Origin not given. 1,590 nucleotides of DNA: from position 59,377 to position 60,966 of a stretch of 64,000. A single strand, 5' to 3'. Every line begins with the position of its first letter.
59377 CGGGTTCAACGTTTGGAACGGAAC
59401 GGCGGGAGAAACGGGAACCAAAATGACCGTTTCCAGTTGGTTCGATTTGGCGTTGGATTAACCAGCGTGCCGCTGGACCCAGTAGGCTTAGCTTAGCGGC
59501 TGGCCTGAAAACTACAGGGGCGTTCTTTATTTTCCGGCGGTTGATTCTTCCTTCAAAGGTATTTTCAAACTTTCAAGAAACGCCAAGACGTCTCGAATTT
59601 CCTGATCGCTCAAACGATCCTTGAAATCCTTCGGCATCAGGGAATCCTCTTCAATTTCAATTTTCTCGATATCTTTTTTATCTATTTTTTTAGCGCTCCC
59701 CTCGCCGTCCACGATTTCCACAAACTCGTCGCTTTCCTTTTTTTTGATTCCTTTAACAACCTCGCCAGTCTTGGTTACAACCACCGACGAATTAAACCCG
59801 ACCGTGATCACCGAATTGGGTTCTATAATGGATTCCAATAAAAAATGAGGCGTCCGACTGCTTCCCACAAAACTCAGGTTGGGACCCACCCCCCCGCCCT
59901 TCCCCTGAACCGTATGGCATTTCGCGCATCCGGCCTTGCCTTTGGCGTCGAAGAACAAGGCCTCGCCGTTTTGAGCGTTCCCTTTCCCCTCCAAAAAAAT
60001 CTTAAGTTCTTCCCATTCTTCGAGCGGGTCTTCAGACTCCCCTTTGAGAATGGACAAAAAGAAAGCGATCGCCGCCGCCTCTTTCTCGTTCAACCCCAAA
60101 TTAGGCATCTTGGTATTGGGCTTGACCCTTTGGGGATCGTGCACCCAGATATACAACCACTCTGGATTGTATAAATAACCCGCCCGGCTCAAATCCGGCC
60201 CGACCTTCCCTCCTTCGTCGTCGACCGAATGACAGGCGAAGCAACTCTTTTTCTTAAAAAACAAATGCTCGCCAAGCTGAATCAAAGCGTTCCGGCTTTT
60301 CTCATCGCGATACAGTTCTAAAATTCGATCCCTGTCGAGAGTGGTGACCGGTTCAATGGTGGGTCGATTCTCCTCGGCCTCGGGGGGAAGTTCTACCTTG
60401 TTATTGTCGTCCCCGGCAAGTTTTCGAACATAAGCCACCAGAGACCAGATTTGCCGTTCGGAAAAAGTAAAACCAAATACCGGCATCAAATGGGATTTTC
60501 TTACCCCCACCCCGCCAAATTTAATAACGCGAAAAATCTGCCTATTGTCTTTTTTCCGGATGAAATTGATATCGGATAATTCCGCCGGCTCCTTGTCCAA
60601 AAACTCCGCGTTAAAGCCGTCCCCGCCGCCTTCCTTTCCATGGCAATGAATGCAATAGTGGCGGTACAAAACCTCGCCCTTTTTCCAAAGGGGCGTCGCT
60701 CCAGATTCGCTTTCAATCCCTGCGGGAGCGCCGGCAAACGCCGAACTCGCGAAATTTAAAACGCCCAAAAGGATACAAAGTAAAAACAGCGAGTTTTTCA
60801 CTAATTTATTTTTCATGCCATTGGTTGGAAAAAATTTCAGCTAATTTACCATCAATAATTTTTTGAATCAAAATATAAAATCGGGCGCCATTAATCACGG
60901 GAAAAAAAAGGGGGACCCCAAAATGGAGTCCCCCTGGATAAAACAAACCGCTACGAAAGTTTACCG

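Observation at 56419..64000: Convergent operon pair encoding only secreted copper and haem proteins: candidate undescribed periplasmic redox module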

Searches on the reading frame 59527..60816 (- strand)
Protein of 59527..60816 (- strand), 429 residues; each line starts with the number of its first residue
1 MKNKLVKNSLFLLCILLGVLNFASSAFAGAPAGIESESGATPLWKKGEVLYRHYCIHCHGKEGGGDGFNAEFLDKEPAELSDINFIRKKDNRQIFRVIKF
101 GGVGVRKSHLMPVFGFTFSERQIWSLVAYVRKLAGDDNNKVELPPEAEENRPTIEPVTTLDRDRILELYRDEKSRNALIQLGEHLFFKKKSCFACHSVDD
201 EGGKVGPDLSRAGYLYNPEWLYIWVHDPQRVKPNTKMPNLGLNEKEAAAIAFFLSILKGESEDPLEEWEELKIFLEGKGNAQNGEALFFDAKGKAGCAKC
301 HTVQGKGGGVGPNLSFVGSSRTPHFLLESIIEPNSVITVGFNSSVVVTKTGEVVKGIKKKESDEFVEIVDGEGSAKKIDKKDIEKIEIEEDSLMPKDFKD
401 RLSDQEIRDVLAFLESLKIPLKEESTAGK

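Call 4: search_protein_families(library=pfam, proteins=[window:59527-60816:-], max_evalue=0.1)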
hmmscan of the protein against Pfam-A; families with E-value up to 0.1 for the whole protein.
window:59527-60816:- (429 aa): 7 families
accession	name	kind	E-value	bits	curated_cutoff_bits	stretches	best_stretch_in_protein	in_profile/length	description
PF00034.26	Cytochrom_C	-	3.7e-30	105.5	21.3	4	181-255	3-87/90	Cytochrome c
PF13442.11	Cytochrome_CBB3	-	2.7e-24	85.7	27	3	44-130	3-68/68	Cytochrome C oxidase, cbb3-type, subunit III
PF02433.20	FixO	-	4.5e-09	36.6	29.6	1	204-241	101-138/219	Cytochrome C oxidase, mono-heme subunit/FixO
PF03150.19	CCP_MauG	-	0.0018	19.3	25.6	0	283-307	6-34/149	Di-haem cytochrome c peroxidase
PF14522.11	Cytochrome_C7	-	0.017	15.4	24.8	0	188-198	40-50/67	Cytochrome c7 and related cytochrome c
PF11845.13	Tll0287-like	-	0.019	15.9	24.1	0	172-200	84-112/144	Tll0287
PF09699.15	Paired_CXXCH_1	-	0.034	14.3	20.6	0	287-303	23-38/41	Doubled CXXCH motif (Paired_CXXCH_1)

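Call 5: find_encoding_contigs(protein=window:59527-60816:-, flank=10000, max_places=6)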
Protein window:59527-60816:- (429 aa): 1 contig read that carries it; 1 place shown.
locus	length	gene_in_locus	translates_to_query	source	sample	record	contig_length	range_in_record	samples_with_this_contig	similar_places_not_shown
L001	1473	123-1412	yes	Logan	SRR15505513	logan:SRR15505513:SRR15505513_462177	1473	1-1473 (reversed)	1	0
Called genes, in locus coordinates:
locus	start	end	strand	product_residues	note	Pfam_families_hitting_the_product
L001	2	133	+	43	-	?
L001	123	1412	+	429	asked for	PF02433:FixO (faint), PF00034:Cytochrom_C (weak), PF13442:Cytochrome_CBB3, PF00034:Cytochrom_C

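Call 6: search_protein_families(library=ncbifam, proteins=[window:59527-60816:-], max_evalue=0.1)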
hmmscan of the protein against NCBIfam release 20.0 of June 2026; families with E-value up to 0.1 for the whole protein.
window:59527-60816:- (429 aa): 21 families
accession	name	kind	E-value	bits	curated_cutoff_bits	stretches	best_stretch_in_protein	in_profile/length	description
TIGR02603.1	CxxCH_TIGR02603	domain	5.6e-42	142.9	68.15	2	279-416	1-133/134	putative heme-binding domain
TIGR04485.1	thiosulf_SoxX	equivalog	2.2e-19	69.9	61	2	191-243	4-60/78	sulfur oxidation c-type cytochrome SoxX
NF011054.0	PRK14486.1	equivalog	4.4e-15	55.9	447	2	45-133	216-290/294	putative bifunctional cbb3-type cytochrome c oxidase subunit II/cytochrome c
TIGR00782.1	ccoP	equivalog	1.5e-13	50.7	179.95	1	41-136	200-284/285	cytochrome-c oxidase, cbb3-type subunit III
NF045774.1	cytochro_C551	exception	2.1e-13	50.2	118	2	188-255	46-107/110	cytochrome c551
NF050122.1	bc1_QcrC_actin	exception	6.6e-13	48.5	200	2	172-309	34-159/253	cytochrome bc1 complex diheme cytochrome c subunit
NF045773.1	cytochro_C550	exception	9.4e-12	44.9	125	1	188-255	56-117/118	cytochrome c550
TIGR04494.1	c550_PedF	equivalog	1.7e-11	44.1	122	2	295-317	60-82/133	cytochrome c-550 PedF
NF033864.1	cytochrome579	equivalog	4.2e-08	33.1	280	1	54-137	61-144/179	cytochrome 579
NF040971.1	cytc_ExtS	equivalog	8.8e-08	31.7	100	1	294-335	87-128/262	selenite/tellurite reduction operon c-type cytochrome lipoprotein ExtS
NF011055.0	PRK14487.1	subfamily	5.4e-07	29.3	218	1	204-241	107-144/212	cbb3-type cytochrome c oxidase subunit II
NF052248.1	SorU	equivalog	4.1e-06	27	100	0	289-315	5-33/72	SorU family sulfite dehydrogenase c-type cytochrome subunit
TIGR00781.1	ccoO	equivalog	1.4e-05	25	200.65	1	204-240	101-137/232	cytochrome-c oxidase, cbb3-type subunit II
TIGR03872.1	cytochrome_MoxG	equivalog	3.6e-05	23.9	147.8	0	176-217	41-79/133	cytochrome c(L), periplasmic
NF011053.0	PRK14485.1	subfamily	0.00018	19.9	1080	1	204-241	590-627/716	putative bifunctional cbb3-type cytochrome c oxidase subunit I/II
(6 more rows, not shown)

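Call 77: search_solved_structures(query=window:59527-60816:-, max_evalue=0.001)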
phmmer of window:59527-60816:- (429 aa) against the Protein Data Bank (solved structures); distinct sequences matched with E-value up to 0.001: 10.
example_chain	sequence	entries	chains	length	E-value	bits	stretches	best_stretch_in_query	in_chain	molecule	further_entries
7zs0_A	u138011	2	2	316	9.8e-25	90.5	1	231-418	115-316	Hypothetical (Diheme) protein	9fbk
7zs1_A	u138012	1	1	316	6.3e-24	87.9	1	231-418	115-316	Hypothetical (Diheme) protein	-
7zs2_A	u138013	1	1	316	8.8e-24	87.4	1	231-418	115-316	Hypothetical (Diheme) protein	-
6h5l_B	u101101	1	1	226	3e-07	32.9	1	45-77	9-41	Conserved hypothetical cytochrome protein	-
9vr0_A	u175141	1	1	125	7.8e-07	31.5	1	45-134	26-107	Cytochrome c552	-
7o9u_A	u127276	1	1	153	1.3e-06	30.8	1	45-134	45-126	Cytochrome c552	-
2yk3_A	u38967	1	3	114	2.3e-05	26.7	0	196-259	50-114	CYTOCHROME C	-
6f0k_E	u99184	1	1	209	3e-05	26.3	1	43-140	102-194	Quinol:cytochrome c oxidoreductase monoheme cytochrome subunit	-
4dy9_A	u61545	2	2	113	6.4e-05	25.3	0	210-257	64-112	Cytochrome c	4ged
6xkx_p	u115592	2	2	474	0.00013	24.2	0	46-73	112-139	Cbb3-type cytochrome c oxidase subunit CcoP,Cytochrome c-type cyt cy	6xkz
